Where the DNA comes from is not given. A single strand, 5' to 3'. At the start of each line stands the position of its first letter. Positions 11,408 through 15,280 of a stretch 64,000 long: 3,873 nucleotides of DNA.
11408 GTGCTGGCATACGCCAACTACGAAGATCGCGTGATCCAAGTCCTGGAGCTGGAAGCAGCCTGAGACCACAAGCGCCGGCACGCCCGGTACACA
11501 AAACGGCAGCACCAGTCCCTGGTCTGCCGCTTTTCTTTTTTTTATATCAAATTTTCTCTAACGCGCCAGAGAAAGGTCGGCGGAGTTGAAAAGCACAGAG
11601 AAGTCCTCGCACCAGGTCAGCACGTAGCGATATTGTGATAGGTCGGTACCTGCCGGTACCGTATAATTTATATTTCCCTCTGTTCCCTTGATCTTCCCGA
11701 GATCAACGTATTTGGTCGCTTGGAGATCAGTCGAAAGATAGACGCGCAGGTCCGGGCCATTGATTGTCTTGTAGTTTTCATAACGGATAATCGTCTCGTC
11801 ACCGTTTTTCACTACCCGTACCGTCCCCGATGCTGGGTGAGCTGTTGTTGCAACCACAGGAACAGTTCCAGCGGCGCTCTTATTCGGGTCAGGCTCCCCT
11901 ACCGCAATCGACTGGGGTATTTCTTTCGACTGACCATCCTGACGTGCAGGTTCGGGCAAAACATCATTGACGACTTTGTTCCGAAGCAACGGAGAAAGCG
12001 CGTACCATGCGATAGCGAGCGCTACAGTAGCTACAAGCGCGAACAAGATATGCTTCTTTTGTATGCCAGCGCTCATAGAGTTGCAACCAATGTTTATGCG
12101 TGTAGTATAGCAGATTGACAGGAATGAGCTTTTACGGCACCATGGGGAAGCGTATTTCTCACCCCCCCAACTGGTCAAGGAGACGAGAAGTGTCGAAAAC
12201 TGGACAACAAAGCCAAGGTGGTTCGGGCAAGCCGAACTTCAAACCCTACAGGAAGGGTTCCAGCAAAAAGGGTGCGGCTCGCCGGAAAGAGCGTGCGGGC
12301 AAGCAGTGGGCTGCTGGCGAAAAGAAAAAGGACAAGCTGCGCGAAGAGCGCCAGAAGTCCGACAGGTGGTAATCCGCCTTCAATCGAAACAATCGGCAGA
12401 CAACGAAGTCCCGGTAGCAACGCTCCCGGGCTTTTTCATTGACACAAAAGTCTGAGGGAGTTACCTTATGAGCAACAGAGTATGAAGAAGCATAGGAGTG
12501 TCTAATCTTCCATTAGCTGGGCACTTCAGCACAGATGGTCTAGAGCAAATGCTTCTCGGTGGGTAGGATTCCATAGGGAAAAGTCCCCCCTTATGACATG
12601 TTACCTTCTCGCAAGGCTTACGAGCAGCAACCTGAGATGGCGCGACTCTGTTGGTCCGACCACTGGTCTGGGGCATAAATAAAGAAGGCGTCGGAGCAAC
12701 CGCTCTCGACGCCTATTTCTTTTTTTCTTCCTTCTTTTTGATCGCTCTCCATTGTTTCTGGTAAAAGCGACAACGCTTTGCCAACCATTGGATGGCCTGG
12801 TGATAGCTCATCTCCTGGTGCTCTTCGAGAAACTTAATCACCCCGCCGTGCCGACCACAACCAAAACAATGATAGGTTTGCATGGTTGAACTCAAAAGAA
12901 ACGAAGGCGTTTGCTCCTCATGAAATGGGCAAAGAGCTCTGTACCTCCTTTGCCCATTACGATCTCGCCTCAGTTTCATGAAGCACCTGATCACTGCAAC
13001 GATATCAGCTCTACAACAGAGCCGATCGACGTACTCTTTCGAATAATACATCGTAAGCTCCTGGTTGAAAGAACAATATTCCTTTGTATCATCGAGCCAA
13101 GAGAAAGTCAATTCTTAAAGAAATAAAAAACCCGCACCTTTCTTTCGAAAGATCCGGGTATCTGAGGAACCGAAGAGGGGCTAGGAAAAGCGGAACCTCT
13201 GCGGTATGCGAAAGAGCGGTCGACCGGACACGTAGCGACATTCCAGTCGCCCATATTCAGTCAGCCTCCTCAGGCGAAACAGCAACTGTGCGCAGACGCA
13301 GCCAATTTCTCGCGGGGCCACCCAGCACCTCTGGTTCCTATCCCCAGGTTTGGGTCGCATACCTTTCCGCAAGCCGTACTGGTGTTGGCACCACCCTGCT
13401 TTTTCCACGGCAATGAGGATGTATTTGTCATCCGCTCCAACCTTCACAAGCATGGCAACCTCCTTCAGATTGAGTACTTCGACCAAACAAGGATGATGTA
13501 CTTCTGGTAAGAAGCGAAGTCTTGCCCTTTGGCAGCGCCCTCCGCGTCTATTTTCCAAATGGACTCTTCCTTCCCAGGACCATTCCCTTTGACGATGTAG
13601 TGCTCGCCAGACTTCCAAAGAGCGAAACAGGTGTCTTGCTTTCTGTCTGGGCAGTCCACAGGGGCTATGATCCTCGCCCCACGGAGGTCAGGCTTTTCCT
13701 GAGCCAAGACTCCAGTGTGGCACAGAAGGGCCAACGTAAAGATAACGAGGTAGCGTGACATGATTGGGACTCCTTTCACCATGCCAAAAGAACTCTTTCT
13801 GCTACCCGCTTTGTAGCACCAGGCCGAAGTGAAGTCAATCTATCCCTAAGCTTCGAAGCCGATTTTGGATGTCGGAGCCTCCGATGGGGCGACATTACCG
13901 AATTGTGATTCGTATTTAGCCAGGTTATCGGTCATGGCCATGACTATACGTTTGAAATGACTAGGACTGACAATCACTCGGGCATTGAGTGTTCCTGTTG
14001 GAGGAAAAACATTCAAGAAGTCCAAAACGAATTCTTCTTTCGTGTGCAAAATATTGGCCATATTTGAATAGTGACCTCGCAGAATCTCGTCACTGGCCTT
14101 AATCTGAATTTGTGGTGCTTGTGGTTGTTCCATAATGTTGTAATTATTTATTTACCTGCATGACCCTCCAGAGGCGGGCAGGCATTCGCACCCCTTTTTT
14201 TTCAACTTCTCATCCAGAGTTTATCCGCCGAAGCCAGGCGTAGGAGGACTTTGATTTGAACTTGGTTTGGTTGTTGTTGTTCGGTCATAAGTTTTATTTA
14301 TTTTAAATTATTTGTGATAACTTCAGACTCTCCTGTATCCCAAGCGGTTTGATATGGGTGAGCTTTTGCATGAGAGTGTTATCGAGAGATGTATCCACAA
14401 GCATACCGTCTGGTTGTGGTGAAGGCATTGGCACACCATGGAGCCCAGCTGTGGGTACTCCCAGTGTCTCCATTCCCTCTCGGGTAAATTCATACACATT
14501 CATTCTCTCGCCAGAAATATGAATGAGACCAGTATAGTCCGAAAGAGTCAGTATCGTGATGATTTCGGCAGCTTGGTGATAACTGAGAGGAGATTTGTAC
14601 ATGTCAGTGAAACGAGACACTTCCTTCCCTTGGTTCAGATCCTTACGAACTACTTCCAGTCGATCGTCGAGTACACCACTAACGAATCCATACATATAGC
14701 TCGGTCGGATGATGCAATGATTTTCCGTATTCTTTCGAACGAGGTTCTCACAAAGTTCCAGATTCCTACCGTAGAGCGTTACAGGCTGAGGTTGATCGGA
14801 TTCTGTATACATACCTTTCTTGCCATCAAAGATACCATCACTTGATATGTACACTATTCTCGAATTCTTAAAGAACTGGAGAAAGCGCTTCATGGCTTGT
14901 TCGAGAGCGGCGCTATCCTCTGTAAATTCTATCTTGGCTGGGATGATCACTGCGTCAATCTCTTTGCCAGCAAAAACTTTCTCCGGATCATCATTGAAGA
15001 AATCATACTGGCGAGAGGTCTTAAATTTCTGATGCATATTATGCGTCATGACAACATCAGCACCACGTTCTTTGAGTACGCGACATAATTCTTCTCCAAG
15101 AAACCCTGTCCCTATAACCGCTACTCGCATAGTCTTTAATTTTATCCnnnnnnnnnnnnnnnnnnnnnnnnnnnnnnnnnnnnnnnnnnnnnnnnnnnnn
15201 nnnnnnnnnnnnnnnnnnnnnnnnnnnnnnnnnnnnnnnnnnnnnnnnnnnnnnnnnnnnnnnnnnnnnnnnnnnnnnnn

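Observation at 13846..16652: Two truncated N-terminal DUF3467 copies form a repeated ~60-nt element bracketing inserted genes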

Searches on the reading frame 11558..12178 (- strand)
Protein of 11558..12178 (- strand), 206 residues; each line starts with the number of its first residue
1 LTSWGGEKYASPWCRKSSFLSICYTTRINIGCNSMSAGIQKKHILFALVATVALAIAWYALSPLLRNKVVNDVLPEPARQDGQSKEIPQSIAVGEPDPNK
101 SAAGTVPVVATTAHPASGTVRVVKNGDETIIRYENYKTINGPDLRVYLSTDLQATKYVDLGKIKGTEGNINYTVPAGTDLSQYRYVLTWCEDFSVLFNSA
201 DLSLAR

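Call 9: search_protein_families(library=pfam, proteins=[window:11558-12178:-], max_evalue=0.01)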
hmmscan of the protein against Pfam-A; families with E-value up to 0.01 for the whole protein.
window:11558-12178:- (206 aa): 1 family
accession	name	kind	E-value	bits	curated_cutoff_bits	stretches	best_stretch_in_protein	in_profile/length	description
PF10517.14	DM13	-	8.5e-17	62.2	25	1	111-202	4-105/105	Electron transfer DM13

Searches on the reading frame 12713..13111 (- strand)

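Call 9: search_protein_families(library=pfam, proteins=[window:12713-13111:-], max_evalue=0.01)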
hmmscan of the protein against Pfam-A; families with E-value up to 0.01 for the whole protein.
window:12713-13111:- (132 aa): 1 family
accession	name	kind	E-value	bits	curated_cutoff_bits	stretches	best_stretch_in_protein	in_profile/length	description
PF01807.25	Zn_ribbon_DnaG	-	5.1e-28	97.2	24.9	1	24-115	2-90/98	CHC2 zinc finger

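Call 36: search_protein_families(library=phrogs, proteins=[window:12713-13111:-], max_evalue=0.01)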
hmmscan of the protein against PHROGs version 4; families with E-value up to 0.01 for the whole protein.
window:12713-13111:- (132 aa): 10 families
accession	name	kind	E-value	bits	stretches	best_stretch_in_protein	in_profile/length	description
phrog_6444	-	DNA, RNA and nucleotide metabolism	5.2e-26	92.6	1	22-115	4-94/577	DNA primase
phrog_18097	-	DNA, RNA and nucleotide metabolism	2.5e-19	70.7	1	28-110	7-86/199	DNA primase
phrog_11992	-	unknown function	4.5e-15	57.3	1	54-128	25-97/177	-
phrog_360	-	DNA, RNA and nucleotide metabolism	1.4e-14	55.4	1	37-114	8-87/133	DNA primase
phrog_47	-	DNA, RNA and nucleotide metabolism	1.6e-11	44.5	1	49-128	43-122/947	DNA primase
phrog_510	-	DNA, RNA and nucleotide metabolism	2.1e-10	41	1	50-126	37-114/667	DNA primase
phrog_22657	-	unknown function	4.9e-07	28.8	1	22-131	3-108/1185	-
phrog_26824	-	unknown function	6.8e-07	28.8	1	59-111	28-84/868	-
phrog_5311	-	DNA, RNA and nucleotide metabolism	9.1e-06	25.2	1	52-110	93-151/692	helicase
phrog_2304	-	DNA, RNA and nucleotide metabolism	0.00019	22.6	1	54-99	30-75/133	DNA primase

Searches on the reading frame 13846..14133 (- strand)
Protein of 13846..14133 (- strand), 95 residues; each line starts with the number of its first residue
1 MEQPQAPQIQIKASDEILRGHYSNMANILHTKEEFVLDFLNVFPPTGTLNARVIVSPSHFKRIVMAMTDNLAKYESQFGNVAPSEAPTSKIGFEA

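Call 9: search_protein_families(library=pfam, proteins=[window:13846-14133:-], max_evalue=0.01)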
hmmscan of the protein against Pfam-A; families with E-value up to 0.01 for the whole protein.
window:13846-14133:- (95 aa): 1 family
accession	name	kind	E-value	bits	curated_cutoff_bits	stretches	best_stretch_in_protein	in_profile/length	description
PF11950.13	DUF3467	-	1.3e-22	80.1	25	1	4-80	10-89/92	Protein of unknown function (DUF3467)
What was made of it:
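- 13846..14133 (-): Intact DUF3467 gene (95 aa). It is a mosaic. Codons 1-29 (14047-14133) have atypical ancestry. The conserved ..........-coding core lies at 14017-14046. The body is typical of the clade. Pfam PF11950, E=1.3e-22 (call 9).
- On DUF3467 (Pfam PF11950): The intact gene at 13846-14133 scores 80.1 bits against a cut-off of 25 (call 9).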

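Call 11: find_encoding_contigs(protein=window:13846-14133:-, flank=10000, max_places=10)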
Protein window:13846-14133:- (95 aa): 5 contigs read that carry it; 5 places shown.
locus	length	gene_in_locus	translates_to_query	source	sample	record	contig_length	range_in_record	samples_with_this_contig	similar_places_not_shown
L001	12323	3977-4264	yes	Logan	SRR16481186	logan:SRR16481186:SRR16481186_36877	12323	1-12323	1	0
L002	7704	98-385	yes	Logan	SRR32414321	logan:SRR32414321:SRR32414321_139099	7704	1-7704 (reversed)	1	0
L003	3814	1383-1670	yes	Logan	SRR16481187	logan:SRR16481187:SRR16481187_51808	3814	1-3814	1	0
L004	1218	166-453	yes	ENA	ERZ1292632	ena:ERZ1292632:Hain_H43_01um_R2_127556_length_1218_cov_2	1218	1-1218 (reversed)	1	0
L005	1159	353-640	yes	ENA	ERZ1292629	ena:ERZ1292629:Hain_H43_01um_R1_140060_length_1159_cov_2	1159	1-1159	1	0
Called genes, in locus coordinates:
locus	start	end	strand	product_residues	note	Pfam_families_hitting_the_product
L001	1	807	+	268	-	?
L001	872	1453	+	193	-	-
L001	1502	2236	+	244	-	-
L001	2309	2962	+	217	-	PF02578:Cu-oxidase_4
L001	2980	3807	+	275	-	PF01370:Epimerase, PF04321:RmlD_sub_bind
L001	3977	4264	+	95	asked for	PF11950:DUF3467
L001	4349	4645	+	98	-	-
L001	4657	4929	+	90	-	-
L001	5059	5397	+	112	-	PF01807:Zn_ribbon_DnaG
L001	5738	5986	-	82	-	-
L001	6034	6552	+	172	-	PF10517:DM13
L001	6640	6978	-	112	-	-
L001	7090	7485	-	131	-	-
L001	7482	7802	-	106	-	-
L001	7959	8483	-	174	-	-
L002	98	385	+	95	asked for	PF11950:DUF3467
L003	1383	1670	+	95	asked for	PF11950:DUF3467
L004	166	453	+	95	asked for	PF11950:DUF3467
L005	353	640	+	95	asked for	PF11950:DUF3467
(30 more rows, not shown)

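Call 12: find_related_loci(query=window:13846-14133:-, collection=genome_contigs, flank=10000)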
Query window:13846-14133:- (95 aa) in genome_contigs; peptide patterns used: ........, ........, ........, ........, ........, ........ (x = any residue, [..] = any of these).
336 stretches matched a pattern; 217 encode a relative of the query (tblastn E <= 1e-3); the best 80 are kept; 80 distinct loci.
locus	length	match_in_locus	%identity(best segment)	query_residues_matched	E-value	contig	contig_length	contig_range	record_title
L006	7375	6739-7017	76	1-93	2e-46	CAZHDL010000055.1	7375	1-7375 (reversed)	MAG TPA_asm: uncultured Bdellovibrionales bacterium isolate SRP219642_co10_72 genome assembly, contig: NODE_10799_length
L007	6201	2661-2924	80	8-95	8e-46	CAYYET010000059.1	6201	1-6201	MAG TPA_asm: uncultured Bdellovibrionales bacterium isolate SRP135725_co1_601 genome assembly, contig: NODE_19212_length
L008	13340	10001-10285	68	1-95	1e-43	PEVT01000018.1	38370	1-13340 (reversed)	MAG: Candidatus Moranbacteria bacterium CG06_land_8_20_14_3_00_40_12 CG06_land_8_20_14_3.00_150_scaffold_117_c, whole ge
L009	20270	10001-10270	72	6-95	2e-43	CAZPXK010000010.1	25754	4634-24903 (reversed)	MAG TPA_asm: uncultured Bdellovibrionales bacterium isolate SRP342105_co1_301 genome assembly, contig: NODE_2491_length_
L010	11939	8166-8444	70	3-95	2e-42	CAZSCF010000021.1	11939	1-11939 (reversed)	MAG TPA_asm: uncultured Bdellovibrionales bacterium isolate SRP263991_co4_514 genome assembly, contig: NODE_8339_length_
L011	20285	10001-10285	68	1-95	4e-42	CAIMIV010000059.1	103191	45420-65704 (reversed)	uncultured bacterium isolate MJ-2014-D5_bin-329 genome assembly, contig: bin-329:59/71, whole genome shotgun sequence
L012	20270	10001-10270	70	6-95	2e-42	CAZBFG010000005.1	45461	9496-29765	MAG TPA_asm: uncultured Bdellovibrionales bacterium isolate ERP113451_co1_34 genome assembly, contig: NODE_728_length_45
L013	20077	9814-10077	72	8-95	5e-42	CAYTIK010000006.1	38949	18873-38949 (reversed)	MAG TPA_asm: uncultured Bdellovibrionales bacterium isolate SRP062349_co5_330 genome assembly, contig: NODE_236_length_3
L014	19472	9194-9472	68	1-95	1e-41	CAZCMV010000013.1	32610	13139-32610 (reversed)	MAG TPA_asm: uncultured Bdellovibrionales bacterium isolate SRP192927_co1_222 genome assembly, contig: NODE_2250_length_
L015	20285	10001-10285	69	2-95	2e-41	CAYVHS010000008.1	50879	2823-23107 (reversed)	MAG TPA_asm: uncultured Bdellovibrionales bacterium isolate SRP278252_co2_49 genome assembly, contig: NODE_1116_length_5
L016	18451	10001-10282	68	2-95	3e-41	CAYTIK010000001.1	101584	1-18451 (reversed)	MAG TPA_asm: uncultured Bdellovibrionales bacterium isolate SRP062349_co5_330 genome assembly, contig: NODE_24_length_10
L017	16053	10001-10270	71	5-94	6e-41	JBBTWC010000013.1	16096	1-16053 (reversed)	MAG: Patescibacteria group bacterium isolate H43-bin047_1 H43_bin047_1_000000000013, whole genome shotgun sequence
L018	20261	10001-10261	71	11-94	5e-40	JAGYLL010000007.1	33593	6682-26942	MAG: Candidatus Moraniibacteriota bacterium isolate M50B92 7, whole genome shotgun sequence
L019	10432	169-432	69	8-95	4e-40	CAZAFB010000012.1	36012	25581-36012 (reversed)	MAG TPA_asm: uncultured Bdellovibrionales bacterium isolate binchicken_co20_187 genome assembly, contig: NODE_2574_lengt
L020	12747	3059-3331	65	5-95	2e-39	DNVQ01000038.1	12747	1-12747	MAG TPA_asm: Candidatus Moraniibacteriota bacterium isolate UBA12141 contig_1758, whole genome shotgun sequence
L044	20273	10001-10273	57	1-93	1e-34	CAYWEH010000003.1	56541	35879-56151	MAG TPA_asm: uncultured Gammaproteobacteria bacterium isolate ERP125453_co1_536 genome assembly, contig: NODE_373_length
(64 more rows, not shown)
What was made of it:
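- One genome has two loci, L013 and L016 (call 12).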

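Call 29: find_related_loci(query=window:13846-14133:-, collection=metagenome_contigs, flank=10000)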
Query window:13846-14133:- (95 aa) in metagenome_contigs; peptide patterns used: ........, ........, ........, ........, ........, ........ (x = any residue, [..] = any of these).
600 stretches matched a pattern (row limit reached: there are more); 368 encode a relative of the query (tblastn E <= 1e-3); the best 80 are kept; 80 distinct loci.
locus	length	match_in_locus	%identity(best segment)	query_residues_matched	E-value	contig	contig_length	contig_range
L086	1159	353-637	100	1-95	7e-66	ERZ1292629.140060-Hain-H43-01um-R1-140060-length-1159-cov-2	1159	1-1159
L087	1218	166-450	100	1-95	1e-65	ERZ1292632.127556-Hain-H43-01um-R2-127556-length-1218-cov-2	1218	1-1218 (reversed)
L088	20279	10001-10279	76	1-93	8e-47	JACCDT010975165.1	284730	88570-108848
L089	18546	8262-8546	68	1-95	3e-44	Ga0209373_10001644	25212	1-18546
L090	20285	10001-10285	68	1-95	7e-44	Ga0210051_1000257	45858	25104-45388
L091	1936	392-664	71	5-95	4e-44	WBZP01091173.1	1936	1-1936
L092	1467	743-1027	69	1-95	2e-44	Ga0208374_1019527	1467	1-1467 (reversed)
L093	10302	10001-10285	69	2-95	3e-43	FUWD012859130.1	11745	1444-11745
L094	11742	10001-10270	71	5-94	3e-41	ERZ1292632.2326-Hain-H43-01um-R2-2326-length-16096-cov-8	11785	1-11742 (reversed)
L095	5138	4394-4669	66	5-94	1e-40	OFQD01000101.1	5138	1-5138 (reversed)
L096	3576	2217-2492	66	5-94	1e-40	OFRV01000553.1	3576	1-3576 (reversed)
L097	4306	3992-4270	65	3-95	2e-40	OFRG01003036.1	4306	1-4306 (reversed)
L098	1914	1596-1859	68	8-95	5e-40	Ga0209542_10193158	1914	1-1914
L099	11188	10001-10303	66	1-95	7e-40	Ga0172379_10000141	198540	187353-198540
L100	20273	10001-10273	65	5-95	1e-39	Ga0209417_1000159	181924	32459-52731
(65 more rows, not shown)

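Call 37: search_protein_families(library=padloc, proteins=[L007:1241-2476:+, L012:4142-4714:+, L015:5977-6639:+, L009:2836-3174:+], max_evalue=0.01)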
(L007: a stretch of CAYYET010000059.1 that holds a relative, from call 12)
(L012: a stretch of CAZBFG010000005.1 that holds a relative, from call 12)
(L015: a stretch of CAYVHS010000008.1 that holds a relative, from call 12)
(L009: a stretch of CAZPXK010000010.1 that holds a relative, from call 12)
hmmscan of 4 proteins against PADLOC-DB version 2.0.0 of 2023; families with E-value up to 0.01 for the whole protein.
L007:1241-2476:+ (411 aa): 3 families
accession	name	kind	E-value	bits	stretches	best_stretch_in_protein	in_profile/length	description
PDLC02361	PifA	-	7.9e-06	22.7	1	33-179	29-193/720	PifA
PDLC02210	QatA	-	0.00011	18.9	1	20-79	9-74/593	-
PDLC04959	PDC-S20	-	0.00013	19.7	1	19-123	17-125/464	-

L012:4142-4714:+ (190 aa): 1 family
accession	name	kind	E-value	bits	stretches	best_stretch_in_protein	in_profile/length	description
PDLC02090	Cas5_IIId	-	0.0079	13.5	1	19-141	361-483/499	-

L015:5977-6639:+ (220 aa): 0 families

L009:2836-3174:+ (112 aa): 0 families

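Call 38: search_protein_families(library=ncbifam, proteins=[window:13846-14133:-], max_evalue=0.01)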
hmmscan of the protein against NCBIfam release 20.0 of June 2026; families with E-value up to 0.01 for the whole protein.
window:13846-14133:- (95 aa): 0 families

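Call 68: search_solved_structures(query=window:13846-14133:-, max_evalue=1, show_alignments=1)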
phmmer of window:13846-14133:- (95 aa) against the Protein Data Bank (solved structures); distinct sequences matched with E-value up to 1: 0.

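Call 69: search_protein_families(library=pfam, proteins=[L044:9581-9853:+, L007:1241-2476:+, L088:8800-9324:-, L088:9140-9646:-], max_evalue=0.01)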
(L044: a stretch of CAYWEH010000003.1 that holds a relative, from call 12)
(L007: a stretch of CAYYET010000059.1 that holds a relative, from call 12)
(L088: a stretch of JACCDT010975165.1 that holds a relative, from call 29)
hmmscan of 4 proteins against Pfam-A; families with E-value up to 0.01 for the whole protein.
L044:9581-9853:+ (90 aa): 0 families

L007:1241-2476:+ (411 aa): 4 families
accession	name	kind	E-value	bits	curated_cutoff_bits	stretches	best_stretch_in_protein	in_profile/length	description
PF07693.20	KAP_NTPase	-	4.1e-07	30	20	1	28-212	4-189/293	KAP family P-loop domain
PF13191.12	AAA_16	-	0.00093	20.2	32.6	1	27-184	7-148/167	AAA ATPase domain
PF25199.1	nSTAND_NTPase5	-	0.0033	17.7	34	0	21-63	20-62/145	Novel STAND NTPase 5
PF13401.12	AAA_22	-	0.0039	17.9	27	0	43-110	6-65/130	AAA domain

L088:8800-9324:- (174 aa): 0 families

L088:9140-9646:- (168 aa): 0 families
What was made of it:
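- On Displacement arrays (Rhs/CDI/T6SS type, HFIR-built): PADLOC gave no hit for the two window proteins scanned (ClpP-like, hyp193), and no toxin domain appeared in Pfam (calls 9, 37, 69).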

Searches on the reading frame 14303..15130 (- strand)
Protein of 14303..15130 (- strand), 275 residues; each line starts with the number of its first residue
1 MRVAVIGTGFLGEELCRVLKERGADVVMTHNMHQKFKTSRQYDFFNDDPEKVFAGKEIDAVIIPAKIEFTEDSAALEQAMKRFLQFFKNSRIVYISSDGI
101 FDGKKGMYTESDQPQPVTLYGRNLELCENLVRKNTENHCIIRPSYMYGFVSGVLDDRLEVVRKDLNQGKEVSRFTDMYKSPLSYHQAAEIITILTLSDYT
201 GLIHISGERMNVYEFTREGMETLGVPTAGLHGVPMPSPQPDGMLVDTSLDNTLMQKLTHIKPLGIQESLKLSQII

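Call 9: search_protein_families(library=pfam, proteins=[window:14303-15130:-], max_evalue=0.01)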
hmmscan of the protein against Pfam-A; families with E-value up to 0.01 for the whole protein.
window:14303-15130:- (275 aa): 7 families
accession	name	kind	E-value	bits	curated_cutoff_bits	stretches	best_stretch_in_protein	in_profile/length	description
PF04321.23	RmlD_sub_bind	-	2.1e-22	80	27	1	5-267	5-276/287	RmlD substrate binding domain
PF01370.27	Epimerase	-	1.4e-08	34.9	20.9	1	7-170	6-198/240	NAD dependent epimerase/dehydratase family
PF03721.20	UDPG_MGDP_dh_N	-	0.0015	18.5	27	1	1-38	1-38/187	UDP-glucose/GDP-mannose dehydrogenase family, NAD binding domain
PF01408.29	GFO_IDH_MocA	-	0.0025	18.9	24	1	1-67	1-72/120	Oxidoreductase family, NAD-binding Rossmann fold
PF02737.24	3HCDH_N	-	0.0073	16.7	22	0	3-41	2-40/180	3-hydroxyacyl-CoA dehydrogenase, NAD binding domain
PF03446.21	NAD_binding_2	-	0.009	16.5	21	0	2-61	1-59/161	NAD binding domain of 6-phosphogluconate dehydrogenase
PF00070.33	Pyr_redox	-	0.0098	16.8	22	0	2-33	1-32/82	Pyridine nucleotide-disulphide oxidoreductase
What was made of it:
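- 14303..15130 (-): rmlD-like NAD-dependent reductase gene. The segment 14303-15147 is present or absent depending on the strain. Pfam RmlD_sub_bind, 2e-22 (call 9).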

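Call 38: search_protein_families(library=ncbifam, proteins=[window:14303-15130:-], max_evalue=0.01)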
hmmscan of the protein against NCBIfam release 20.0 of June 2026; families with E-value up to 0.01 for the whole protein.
window:14303-15130:- (275 aa): 6 families
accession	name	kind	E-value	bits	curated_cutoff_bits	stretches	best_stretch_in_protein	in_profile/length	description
TIGR01214.1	rmlD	equivalog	1.1e-22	80.4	224.05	1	89-224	92-227/285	dTDP-4-dehydrorhamnose reductase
NF007440.0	PRK09987.1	equivalog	0.0012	18.2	308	1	91-149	98-157/299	dTDP-4-dehydrorhamnose reductase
NF042422.1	oxyalk_red_OleD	equivalog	0.0015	17.9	580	1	1-33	1-34/329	2-alkyl-3-oxoalkanoate reductase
NF006409.0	PRK08655.1-3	equivalog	0.0032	17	310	1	1-73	1-73/290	prephenate dehydrogenase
TIGR01179.1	galE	equivalog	0.006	15.4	262.3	0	7-39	7-39/332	UDP-glucose 4-epimerase GalE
NF035922.1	Trp_DH_ScyB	equivalog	0.0069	15.4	600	1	1-53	169-222/346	tryptophan dehydrogenase ScyB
